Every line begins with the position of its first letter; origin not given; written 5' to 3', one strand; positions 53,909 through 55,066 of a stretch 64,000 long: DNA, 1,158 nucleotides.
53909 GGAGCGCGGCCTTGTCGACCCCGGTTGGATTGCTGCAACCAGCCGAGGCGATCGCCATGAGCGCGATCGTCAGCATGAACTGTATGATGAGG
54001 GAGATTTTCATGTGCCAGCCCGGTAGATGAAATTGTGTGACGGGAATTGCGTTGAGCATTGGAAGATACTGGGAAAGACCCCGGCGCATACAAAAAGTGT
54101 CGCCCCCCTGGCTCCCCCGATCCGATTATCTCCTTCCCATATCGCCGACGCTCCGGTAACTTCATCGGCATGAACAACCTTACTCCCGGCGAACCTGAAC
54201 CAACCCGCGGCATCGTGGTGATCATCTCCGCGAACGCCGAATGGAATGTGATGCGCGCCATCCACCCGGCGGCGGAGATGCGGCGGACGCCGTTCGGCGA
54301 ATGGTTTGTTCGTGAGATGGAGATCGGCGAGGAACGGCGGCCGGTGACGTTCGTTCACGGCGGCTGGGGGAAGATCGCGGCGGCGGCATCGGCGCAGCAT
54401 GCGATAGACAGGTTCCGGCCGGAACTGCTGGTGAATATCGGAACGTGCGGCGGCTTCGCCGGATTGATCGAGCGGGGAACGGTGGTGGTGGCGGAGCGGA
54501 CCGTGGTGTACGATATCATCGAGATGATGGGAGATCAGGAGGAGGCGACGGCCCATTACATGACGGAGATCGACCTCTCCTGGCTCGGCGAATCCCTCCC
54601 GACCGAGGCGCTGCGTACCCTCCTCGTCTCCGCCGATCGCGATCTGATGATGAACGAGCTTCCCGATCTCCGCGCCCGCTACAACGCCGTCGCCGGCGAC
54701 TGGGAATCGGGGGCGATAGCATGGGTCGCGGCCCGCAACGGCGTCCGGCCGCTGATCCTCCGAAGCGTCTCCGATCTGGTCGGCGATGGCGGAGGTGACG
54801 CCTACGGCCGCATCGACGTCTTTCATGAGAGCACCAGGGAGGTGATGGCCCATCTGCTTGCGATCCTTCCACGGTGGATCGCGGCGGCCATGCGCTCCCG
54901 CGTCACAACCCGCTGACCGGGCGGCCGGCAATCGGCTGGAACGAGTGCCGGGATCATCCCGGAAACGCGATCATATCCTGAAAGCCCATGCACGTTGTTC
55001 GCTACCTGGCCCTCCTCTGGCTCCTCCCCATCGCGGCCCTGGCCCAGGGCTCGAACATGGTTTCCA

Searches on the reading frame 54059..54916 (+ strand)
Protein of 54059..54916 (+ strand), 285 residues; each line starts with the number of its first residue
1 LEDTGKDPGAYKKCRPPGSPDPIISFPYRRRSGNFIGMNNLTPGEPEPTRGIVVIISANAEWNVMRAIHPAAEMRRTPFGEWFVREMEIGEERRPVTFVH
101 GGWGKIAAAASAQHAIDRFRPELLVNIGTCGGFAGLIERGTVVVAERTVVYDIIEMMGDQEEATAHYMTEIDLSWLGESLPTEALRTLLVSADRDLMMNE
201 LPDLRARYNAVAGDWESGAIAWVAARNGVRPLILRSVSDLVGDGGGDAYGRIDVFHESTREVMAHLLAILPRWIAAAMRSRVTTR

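Call 50: search_protein_families(library=pfam, proteins=[window:54059-54916:+], max_evalue=0.00001)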
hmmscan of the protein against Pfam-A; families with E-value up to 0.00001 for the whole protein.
window:54059-54916:+ (285 aa): 1 family
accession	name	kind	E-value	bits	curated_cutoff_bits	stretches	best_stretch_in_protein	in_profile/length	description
PF01048.26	PNP_UDP_1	-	3.8e-16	59.7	25.1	1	86-270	33-228/233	Phosphorylase superfamily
